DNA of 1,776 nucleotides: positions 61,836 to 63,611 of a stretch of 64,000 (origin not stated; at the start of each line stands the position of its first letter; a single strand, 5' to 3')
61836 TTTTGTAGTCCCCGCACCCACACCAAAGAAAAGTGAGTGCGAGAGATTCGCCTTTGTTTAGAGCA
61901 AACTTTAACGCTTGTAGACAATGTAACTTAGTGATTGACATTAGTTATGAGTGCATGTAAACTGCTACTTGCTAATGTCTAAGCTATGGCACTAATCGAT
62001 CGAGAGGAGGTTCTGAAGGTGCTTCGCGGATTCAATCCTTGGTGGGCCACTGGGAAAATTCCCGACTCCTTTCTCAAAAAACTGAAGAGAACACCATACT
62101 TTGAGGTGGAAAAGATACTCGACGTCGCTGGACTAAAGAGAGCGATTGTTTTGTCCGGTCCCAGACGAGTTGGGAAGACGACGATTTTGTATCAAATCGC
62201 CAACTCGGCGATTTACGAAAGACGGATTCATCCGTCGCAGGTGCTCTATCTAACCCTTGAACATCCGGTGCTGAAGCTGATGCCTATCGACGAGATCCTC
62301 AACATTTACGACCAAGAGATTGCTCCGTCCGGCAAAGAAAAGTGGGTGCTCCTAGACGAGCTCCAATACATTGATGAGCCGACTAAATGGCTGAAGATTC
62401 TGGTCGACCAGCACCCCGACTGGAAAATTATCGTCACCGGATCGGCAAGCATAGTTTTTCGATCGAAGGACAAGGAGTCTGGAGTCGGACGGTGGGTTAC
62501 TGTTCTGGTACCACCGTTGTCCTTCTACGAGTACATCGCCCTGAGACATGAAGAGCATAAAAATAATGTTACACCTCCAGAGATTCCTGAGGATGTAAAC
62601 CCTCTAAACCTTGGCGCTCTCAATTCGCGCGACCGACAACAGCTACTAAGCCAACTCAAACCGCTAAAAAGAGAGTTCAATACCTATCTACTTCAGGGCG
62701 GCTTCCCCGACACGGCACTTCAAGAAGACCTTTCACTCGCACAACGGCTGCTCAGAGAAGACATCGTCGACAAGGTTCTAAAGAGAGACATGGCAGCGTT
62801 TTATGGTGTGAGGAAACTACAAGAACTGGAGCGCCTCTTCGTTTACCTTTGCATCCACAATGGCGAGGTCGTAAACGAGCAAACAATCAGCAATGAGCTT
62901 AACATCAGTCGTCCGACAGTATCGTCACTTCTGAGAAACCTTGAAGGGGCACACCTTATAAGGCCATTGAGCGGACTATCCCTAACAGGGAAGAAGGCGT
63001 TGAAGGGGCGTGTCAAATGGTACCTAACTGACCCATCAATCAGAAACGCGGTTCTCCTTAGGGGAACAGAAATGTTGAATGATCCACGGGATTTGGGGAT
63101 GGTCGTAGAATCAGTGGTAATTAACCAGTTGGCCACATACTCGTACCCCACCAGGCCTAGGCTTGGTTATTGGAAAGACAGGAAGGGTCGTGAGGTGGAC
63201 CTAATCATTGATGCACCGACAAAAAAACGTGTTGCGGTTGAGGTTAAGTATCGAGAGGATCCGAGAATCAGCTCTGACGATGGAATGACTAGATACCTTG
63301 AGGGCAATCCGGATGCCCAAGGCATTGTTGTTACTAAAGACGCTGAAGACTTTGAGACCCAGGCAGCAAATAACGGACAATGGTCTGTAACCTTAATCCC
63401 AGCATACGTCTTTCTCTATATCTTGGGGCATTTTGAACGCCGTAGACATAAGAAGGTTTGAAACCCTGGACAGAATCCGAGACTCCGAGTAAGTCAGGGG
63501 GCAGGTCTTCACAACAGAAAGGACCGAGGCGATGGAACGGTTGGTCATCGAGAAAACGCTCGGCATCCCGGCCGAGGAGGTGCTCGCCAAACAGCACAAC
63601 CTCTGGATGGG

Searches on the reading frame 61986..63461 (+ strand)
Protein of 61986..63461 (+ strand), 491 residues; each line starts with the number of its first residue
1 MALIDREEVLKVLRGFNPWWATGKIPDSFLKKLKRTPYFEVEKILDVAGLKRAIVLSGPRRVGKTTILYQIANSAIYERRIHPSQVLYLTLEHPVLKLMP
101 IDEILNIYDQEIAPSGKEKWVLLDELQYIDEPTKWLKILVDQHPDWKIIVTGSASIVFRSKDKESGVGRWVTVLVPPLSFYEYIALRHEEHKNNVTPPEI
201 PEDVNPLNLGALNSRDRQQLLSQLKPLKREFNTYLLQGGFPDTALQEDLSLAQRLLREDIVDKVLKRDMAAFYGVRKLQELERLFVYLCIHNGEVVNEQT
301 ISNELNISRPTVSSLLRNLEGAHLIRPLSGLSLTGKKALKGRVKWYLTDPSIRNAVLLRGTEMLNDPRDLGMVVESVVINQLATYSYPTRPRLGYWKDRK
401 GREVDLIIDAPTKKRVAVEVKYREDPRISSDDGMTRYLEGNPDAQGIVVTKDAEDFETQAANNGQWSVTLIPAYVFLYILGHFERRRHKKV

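Call 83: find_encoding_contigs(protein=window:61986-63461:+, flank=10000, max_places=2)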
Protein window:61986-63461:+ (491 aa): 4 contigs read that carry it; 2 places shown.
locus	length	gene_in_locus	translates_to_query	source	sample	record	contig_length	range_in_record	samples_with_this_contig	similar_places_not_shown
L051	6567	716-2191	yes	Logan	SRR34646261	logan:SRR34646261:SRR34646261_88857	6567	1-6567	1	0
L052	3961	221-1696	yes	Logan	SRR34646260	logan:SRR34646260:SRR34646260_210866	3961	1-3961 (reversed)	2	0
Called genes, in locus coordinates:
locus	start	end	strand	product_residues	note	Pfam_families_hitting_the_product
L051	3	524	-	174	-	?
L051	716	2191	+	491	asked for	PF13173:AAA_14, PF13635:DUF4143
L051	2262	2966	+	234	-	PF16715:CDPS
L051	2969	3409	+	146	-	PF00583:Acetyltransf_1, PF13673:Acetyltransf_10 (weak), PF13508:Acetyltransf_7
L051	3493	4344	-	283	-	PF01048:PNP_UDP_1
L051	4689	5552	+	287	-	-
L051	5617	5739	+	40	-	-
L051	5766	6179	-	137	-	-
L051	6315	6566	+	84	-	?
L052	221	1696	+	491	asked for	PF13173:AAA_14, PF13635:DUF4143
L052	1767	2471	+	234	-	PF16715:CDPS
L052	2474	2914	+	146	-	PF00583:Acetyltransf_1, PF13673:Acetyltransf_10 (weak), PF13508:Acetyltransf_7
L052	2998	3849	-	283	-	PF01048:PNP_UDP_1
